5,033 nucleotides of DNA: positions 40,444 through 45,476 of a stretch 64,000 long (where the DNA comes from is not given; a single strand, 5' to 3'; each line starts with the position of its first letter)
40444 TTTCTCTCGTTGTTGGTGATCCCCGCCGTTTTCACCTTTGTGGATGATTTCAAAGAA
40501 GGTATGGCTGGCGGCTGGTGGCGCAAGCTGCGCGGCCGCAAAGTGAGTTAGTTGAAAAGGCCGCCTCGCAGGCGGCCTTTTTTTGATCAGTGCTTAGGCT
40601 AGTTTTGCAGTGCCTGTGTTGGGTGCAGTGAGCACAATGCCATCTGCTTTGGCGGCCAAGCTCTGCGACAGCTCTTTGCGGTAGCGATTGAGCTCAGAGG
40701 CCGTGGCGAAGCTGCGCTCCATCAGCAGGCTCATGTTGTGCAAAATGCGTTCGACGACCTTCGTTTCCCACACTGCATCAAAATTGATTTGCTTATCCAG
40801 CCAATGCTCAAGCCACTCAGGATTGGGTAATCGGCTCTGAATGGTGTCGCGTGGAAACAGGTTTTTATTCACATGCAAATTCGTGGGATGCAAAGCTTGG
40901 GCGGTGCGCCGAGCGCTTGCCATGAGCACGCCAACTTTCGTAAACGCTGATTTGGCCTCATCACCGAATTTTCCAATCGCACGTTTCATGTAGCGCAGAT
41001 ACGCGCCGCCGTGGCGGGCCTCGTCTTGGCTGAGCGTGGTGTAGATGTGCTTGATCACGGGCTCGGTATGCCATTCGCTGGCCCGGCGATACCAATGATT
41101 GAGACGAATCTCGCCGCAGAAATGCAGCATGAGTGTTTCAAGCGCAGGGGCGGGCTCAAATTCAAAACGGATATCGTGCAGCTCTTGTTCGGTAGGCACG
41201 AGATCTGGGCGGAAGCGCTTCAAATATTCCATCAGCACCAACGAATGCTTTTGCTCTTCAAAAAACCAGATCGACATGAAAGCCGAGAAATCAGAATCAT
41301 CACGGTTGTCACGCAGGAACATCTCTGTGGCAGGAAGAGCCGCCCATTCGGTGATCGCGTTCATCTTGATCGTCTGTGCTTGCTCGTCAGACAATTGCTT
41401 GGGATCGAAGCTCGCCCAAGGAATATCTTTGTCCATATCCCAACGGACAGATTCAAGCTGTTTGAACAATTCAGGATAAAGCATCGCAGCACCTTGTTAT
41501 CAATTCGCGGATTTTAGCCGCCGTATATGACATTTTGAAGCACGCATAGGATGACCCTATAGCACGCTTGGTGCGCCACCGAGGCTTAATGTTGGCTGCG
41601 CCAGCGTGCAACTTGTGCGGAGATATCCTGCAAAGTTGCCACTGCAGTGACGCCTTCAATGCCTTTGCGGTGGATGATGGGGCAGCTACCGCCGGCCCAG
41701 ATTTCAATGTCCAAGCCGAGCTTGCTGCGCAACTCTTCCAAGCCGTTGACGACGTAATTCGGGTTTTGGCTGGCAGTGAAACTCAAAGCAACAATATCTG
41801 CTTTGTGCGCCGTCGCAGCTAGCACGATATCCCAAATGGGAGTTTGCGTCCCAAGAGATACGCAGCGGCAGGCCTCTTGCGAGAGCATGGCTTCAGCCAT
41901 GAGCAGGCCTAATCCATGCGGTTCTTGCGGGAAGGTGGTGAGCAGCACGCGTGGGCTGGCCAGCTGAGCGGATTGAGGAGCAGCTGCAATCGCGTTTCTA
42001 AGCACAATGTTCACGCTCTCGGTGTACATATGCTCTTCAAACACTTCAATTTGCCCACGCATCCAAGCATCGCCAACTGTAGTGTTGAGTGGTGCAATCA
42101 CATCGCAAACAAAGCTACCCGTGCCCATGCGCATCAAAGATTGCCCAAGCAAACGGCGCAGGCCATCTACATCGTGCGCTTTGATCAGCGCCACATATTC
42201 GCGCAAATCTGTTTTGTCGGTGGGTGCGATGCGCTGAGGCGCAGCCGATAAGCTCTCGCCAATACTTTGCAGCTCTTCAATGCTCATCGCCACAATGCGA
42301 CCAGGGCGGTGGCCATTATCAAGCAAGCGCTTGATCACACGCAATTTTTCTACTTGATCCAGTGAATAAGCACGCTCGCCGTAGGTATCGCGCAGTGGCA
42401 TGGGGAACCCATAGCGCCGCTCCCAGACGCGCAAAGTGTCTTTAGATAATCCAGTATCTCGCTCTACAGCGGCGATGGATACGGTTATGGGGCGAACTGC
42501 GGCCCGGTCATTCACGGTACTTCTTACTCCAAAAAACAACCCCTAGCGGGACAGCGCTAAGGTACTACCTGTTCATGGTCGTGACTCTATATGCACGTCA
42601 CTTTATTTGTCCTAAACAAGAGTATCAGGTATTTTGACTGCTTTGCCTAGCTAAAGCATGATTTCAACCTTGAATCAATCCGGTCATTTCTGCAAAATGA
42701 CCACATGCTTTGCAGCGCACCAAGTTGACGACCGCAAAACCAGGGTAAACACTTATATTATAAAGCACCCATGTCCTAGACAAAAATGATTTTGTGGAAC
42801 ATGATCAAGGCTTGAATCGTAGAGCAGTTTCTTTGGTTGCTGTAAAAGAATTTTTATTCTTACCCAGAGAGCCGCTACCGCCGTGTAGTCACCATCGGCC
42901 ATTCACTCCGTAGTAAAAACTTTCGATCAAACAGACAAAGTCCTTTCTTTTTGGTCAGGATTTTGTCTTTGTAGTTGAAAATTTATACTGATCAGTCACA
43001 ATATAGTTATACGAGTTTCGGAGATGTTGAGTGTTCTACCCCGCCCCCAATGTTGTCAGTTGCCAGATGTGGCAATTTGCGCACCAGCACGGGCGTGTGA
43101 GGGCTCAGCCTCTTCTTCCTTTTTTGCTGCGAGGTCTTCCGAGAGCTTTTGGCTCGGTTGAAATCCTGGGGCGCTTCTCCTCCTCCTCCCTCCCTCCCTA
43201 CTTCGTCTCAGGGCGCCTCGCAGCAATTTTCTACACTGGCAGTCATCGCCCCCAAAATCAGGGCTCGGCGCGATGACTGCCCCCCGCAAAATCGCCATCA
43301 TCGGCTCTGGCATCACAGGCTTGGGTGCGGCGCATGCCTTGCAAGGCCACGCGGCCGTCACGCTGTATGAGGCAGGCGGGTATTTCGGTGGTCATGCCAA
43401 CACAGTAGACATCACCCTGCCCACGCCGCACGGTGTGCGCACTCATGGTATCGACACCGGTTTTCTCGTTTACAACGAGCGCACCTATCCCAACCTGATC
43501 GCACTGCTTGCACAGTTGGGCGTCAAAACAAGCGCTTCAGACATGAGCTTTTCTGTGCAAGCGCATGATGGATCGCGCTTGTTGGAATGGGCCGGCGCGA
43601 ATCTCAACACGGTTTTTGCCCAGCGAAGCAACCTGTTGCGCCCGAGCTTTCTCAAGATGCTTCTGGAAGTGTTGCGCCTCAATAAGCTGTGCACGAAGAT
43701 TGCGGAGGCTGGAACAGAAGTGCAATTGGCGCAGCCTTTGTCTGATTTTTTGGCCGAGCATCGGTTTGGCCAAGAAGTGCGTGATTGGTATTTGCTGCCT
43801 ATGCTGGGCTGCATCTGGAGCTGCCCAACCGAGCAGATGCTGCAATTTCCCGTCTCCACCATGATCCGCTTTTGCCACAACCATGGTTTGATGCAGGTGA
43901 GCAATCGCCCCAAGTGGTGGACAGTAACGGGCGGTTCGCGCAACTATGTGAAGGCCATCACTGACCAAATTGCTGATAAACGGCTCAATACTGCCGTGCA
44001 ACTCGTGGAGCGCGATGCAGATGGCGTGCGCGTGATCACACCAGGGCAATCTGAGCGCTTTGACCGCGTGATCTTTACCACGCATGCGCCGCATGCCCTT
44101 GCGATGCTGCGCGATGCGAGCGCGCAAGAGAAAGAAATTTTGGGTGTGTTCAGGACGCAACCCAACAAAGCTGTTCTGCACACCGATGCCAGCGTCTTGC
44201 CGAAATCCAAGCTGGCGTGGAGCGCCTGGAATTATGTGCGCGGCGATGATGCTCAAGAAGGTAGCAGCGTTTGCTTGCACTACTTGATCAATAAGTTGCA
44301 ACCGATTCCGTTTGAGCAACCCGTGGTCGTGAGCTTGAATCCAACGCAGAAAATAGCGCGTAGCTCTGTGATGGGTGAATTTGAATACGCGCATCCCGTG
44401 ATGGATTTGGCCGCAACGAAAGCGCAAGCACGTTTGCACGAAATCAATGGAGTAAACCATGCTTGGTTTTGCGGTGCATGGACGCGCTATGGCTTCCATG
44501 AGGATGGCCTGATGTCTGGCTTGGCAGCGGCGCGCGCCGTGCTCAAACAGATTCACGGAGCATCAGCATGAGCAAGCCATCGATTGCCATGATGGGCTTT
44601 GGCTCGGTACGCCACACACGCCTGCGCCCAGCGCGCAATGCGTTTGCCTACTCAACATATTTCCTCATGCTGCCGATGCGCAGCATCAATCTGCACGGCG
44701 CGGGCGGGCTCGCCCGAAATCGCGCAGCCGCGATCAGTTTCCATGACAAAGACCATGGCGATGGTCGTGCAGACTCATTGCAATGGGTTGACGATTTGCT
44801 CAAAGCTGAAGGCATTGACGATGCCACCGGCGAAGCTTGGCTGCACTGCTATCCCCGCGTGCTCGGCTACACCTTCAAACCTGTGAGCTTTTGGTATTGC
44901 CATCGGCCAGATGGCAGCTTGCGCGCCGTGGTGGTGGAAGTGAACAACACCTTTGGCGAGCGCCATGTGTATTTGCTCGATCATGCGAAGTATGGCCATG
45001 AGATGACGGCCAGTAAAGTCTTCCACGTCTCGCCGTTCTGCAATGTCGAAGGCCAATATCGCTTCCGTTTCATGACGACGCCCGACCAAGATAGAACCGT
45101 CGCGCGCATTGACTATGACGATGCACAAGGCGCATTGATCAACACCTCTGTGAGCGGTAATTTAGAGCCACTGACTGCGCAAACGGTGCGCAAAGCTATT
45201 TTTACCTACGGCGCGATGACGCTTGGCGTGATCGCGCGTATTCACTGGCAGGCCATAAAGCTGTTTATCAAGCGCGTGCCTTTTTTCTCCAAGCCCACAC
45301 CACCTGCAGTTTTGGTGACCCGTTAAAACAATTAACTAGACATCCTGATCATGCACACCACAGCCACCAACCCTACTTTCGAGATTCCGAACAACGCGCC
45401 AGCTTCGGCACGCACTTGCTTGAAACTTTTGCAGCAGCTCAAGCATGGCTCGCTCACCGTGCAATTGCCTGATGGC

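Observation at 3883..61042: Family I: a ~41-nt double-hairpin repeat found in intergenic tails and also inside coding sequences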

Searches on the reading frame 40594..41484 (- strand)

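Call 95: search_protein_families(library=pfam, proteins=[window:40594-41484:-], max_evalue=0.00001)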
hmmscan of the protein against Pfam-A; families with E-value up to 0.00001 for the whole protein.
window:40594-41484:- (296 aa): 1 family
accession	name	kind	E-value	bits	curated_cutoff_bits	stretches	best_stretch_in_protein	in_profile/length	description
PF03405.20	FA_desaturase_2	-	1.8e-06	27.5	22.7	0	135-183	175-223/325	Fatty acid desaturase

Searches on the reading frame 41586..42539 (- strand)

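Call 95: search_protein_families(library=pfam, proteins=[window:41586-42539:-], max_evalue=0.00001)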
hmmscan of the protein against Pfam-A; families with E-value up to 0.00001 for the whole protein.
window:41586-42539:- (317 aa): 3 families
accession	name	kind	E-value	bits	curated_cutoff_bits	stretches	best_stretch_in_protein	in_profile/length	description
PF13411.12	MerR_1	-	3.7e-12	46.6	21.6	1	21-82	2-62/69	MerR HTH family regulatory protein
PF02310.24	B12-binding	-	6.3e-10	39.4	32.1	1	197-292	2-96/121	B12 binding domain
PF02607.22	B12-binding_2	-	6.9e-07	29.8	23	1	113-180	3-70/74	B12 binding domain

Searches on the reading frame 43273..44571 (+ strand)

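Call 95: search_protein_families(library=pfam, proteins=[window:43273-44571:+], max_evalue=0.00001)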
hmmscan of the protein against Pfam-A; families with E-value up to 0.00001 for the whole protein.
window:43273-44571:+ (432 aa): 3 families
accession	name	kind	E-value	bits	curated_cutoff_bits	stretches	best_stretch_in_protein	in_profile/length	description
PF01593.30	Amino_oxidase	-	2.3e-19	70.5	19.8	1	14-313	1-300/443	Flavin containing amine oxidoreductase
PF13450.12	NAD_binding_8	-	2e-09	38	21.9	1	9-82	1-68/68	NAD(P)-binding Rossmann-like domain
PF01266.30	DAO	-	5.1e-06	26.7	27.9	1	6-42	1-38/353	FAD dependent oxidoreductase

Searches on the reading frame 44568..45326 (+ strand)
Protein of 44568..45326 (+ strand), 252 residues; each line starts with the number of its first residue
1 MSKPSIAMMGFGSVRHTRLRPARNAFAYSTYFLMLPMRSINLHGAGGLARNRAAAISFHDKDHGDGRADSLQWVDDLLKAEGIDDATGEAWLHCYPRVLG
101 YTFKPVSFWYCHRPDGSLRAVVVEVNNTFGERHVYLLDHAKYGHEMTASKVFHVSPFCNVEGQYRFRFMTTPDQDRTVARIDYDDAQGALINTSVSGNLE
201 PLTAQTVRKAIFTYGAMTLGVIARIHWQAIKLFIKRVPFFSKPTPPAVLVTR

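Call 96: search_protein_families(library=pfam, proteins=[window:44568-45326:+], max_evalue=0.00001)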
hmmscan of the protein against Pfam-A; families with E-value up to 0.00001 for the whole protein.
window:44568-45326:+ (252 aa): 1 family
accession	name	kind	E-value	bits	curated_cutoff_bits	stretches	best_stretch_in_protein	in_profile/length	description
PF07103.16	DUF1365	-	9.2e-79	264.8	25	1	11-245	3-235/235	Protein of unknown function (DUF1365)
